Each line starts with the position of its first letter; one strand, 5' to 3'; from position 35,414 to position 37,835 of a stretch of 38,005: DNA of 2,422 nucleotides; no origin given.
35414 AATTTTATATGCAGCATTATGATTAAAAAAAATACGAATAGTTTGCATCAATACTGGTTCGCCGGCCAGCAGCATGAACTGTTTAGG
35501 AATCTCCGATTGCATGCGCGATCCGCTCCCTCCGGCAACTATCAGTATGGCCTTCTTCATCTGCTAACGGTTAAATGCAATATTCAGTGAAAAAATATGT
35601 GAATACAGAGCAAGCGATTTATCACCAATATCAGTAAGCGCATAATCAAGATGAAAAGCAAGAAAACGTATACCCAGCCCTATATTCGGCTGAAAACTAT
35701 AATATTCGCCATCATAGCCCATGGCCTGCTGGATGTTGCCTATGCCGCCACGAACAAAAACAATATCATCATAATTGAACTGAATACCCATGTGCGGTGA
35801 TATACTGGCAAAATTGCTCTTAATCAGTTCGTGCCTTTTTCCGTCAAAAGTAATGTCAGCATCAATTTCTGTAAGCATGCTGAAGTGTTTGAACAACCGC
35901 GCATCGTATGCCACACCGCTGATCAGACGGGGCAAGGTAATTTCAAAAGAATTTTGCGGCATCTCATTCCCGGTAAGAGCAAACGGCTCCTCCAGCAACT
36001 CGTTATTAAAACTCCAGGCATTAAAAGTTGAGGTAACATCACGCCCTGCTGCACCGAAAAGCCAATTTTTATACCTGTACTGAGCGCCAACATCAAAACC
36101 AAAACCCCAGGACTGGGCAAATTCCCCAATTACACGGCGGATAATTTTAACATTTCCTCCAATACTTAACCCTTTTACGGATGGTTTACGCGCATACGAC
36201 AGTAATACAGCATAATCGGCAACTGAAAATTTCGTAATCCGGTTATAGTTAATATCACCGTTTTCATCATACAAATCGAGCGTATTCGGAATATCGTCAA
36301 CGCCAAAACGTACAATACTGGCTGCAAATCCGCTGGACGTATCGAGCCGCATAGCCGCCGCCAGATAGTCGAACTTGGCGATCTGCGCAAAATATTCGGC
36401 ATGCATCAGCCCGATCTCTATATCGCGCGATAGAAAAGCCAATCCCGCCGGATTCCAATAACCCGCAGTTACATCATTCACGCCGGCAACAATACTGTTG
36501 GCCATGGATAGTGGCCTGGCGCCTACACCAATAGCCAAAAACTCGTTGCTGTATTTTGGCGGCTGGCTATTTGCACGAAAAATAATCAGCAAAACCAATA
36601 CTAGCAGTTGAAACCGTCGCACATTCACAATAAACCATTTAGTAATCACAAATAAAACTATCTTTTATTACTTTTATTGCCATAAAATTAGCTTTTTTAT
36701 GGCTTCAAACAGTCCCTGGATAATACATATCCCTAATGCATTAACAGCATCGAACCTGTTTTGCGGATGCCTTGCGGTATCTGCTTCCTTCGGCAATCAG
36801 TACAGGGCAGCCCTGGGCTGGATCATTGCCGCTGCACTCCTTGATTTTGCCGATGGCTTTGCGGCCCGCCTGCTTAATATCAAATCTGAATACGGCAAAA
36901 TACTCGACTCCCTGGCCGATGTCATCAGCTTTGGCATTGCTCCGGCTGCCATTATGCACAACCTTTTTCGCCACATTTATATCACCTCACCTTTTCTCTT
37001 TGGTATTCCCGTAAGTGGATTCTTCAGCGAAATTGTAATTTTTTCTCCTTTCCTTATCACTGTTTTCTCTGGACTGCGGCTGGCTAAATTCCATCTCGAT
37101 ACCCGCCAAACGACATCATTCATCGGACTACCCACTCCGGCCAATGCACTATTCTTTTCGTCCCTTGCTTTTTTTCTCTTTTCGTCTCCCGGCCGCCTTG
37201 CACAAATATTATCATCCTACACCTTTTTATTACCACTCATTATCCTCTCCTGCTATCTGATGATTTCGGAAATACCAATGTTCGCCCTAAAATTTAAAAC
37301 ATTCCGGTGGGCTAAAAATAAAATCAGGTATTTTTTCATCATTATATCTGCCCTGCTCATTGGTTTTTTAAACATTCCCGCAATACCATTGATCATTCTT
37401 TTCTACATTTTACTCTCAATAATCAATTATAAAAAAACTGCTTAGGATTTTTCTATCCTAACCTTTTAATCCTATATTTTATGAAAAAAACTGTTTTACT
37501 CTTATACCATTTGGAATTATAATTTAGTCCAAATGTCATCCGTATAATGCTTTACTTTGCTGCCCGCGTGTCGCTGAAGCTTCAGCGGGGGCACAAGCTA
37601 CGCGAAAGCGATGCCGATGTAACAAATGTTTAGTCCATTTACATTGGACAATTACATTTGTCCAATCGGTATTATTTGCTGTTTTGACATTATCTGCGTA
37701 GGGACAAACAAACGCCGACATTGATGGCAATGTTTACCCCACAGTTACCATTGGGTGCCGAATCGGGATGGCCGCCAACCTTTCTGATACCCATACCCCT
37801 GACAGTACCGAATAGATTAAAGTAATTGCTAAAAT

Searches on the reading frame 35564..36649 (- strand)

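Call 35: search_protein_families(library=pfam, proteins=[window:35564-36649:-])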
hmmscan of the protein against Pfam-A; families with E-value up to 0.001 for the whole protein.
window:35564-36649:- (361 aa): 1 family
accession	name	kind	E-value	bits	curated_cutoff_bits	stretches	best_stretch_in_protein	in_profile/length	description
PF19572.5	PorV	-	2.4e-08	34.3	27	1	36-198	14-176/243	Type IX secretion system protein PorV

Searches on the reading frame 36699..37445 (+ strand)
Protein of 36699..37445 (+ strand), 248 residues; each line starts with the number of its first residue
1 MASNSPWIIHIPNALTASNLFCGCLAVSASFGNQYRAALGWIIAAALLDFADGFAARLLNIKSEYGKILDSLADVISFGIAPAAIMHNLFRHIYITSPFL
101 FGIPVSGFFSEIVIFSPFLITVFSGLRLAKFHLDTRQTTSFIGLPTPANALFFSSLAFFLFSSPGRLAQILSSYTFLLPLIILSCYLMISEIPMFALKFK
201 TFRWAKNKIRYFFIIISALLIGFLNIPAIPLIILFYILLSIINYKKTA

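Call 22: search_protein_families(library=pfam, proteins=[window:36699-37445:+])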
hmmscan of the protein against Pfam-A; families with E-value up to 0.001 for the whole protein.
window:36699-37445:+ (248 aa): 1 family
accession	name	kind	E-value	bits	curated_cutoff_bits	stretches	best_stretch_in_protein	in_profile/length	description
PF01066.26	CDP-OH_P_transf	-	9.5e-19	68.7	22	1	10-172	2-143/152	CDP-alcohol phosphatidyltransferase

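Call 49: find_encoding_contigs(protein=window:36699-37445:+, flank=10000, max_places=6)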
Protein window:36699-37445:+ (248 aa): no gene with exactly this product is on record in the collection.

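Call 57: find_homologous_proteins(query=window:36699-37445:+, max_evalue=1e-40)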
Query window:36699-37445:+ (248 aa): 6912 proteins with E <= 1e-40 among 8000 candidates; the best 120 are listed.
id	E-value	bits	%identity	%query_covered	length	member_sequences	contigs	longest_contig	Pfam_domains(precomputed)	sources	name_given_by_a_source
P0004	2.0e-152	524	100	100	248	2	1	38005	PF01066.27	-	-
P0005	4.3e-75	271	58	88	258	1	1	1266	PF01066.27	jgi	jgi:CDP-diacylglycerol---serine O-phosphatidyltransferase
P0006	3.9e-62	228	52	94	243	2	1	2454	PF01066.27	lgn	-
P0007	1.2e-60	223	52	96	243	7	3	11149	PF01066.27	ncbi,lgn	-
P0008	2.0e-60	223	54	87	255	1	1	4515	PF01066.27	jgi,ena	-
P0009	1.5e-59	220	50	94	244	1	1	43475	PF01066.27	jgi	-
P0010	1.9e-59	220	49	94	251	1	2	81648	PF01066.27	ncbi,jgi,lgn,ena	jgi:CDP-diacylglycerol--serine O-phosphatidyltransferase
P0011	7.7e-59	218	51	94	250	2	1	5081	PF01066.27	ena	-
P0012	9.9e-59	217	51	98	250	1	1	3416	PF01066.27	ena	-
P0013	3.2e-58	216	53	86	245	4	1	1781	PF01066.27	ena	-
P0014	3.2e-58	216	49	93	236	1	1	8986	PF01066.27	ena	-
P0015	5.1e-58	215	50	96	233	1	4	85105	PF01066.27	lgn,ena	-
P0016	6.3e-58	215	51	96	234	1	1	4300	PF01066.27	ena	-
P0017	8.2e-58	214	49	96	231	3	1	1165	PF01066.27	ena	-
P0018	1.3e-57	213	51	98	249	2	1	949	PF01066.27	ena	-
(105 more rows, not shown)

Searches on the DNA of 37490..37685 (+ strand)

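Call 44: search_dna_similar(query=window:37490-37685:+, collection=plasmids, mode=distant, max_evalue=0.01)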
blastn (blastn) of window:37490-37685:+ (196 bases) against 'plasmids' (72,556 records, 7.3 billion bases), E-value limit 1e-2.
No match.
